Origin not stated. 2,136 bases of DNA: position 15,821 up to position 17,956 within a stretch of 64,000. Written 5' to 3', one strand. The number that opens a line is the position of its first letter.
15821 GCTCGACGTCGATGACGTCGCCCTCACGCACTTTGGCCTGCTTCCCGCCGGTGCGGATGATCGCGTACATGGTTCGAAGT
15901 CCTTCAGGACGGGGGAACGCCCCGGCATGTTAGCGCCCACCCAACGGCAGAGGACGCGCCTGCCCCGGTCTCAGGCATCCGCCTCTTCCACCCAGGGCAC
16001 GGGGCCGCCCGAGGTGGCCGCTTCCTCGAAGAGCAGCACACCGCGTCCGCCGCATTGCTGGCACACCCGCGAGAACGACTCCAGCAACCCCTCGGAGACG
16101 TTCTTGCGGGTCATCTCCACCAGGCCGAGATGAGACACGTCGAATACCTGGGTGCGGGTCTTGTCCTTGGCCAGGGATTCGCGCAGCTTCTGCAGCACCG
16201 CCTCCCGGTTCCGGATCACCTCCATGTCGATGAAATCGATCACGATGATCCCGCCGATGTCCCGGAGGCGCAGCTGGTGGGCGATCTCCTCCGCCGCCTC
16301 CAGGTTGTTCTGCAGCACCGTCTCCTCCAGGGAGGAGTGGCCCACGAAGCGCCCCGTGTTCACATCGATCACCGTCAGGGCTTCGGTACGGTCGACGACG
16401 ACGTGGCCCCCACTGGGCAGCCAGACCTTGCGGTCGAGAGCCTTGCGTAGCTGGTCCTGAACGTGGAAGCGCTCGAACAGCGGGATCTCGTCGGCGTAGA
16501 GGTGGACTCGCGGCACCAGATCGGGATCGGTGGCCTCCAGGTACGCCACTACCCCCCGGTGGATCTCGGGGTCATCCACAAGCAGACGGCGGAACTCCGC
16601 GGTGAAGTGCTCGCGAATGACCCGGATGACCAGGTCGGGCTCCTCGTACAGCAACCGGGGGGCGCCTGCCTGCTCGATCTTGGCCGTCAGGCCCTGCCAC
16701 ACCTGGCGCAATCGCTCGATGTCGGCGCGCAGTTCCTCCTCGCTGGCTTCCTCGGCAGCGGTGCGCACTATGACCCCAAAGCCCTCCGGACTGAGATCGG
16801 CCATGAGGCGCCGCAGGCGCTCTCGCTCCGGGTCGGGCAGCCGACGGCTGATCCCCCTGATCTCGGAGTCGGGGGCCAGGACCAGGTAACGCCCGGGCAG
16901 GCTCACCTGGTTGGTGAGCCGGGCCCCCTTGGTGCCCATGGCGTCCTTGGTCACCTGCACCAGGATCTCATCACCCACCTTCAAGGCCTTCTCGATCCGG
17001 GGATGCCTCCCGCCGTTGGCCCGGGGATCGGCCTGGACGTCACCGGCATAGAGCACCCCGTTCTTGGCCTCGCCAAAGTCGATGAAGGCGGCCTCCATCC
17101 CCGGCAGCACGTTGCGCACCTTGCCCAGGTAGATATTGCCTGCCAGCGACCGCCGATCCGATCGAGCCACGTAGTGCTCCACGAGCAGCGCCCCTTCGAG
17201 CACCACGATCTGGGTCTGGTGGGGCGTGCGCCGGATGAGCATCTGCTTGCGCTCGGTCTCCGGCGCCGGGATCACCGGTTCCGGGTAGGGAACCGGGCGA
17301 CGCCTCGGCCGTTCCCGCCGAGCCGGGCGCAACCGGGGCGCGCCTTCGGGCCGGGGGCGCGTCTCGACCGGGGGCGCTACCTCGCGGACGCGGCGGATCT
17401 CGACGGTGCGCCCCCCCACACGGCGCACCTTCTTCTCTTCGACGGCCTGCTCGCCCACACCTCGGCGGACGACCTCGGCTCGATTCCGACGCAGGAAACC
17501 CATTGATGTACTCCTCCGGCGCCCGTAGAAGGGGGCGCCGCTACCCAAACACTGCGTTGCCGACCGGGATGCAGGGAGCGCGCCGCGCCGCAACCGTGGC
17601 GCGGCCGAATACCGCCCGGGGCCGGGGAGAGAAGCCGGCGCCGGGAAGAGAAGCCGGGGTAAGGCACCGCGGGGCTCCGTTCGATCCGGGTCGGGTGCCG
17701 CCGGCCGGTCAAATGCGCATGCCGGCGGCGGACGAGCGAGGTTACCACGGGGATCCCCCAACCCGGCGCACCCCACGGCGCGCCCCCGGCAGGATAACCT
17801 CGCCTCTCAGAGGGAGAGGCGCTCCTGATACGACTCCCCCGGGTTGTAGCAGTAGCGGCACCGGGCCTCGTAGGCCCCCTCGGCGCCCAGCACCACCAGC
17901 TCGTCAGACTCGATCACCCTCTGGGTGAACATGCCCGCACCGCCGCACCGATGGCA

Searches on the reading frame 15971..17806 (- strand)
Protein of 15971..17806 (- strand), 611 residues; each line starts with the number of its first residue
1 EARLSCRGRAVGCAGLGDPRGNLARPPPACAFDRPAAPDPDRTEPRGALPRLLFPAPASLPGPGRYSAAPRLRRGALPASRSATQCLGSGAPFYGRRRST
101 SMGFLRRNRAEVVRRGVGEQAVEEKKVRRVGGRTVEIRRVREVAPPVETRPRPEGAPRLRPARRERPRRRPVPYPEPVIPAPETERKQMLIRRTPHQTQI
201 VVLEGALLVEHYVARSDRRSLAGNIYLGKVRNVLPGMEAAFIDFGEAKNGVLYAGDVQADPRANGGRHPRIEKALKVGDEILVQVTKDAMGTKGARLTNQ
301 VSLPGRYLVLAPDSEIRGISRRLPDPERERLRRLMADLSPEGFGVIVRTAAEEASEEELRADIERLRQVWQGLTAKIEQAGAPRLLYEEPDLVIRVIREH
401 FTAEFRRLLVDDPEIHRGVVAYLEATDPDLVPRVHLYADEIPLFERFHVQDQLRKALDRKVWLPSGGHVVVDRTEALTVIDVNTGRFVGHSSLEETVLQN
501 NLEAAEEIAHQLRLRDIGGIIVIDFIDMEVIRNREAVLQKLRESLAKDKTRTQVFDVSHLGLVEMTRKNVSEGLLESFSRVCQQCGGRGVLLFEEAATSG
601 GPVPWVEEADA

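Call 41: search_protein_families(library=pfam, proteins=[window:15971-17806:-], max_evalue=0.0001)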
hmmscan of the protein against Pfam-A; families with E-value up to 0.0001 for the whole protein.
window:15971-17806:- (611 aa): 1 family
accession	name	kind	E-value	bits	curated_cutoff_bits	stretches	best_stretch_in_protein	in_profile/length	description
PF10150.14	RNase_E_G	-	1.6e-103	346.3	25.5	1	302-569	1-269/270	Ribonuclease E/G family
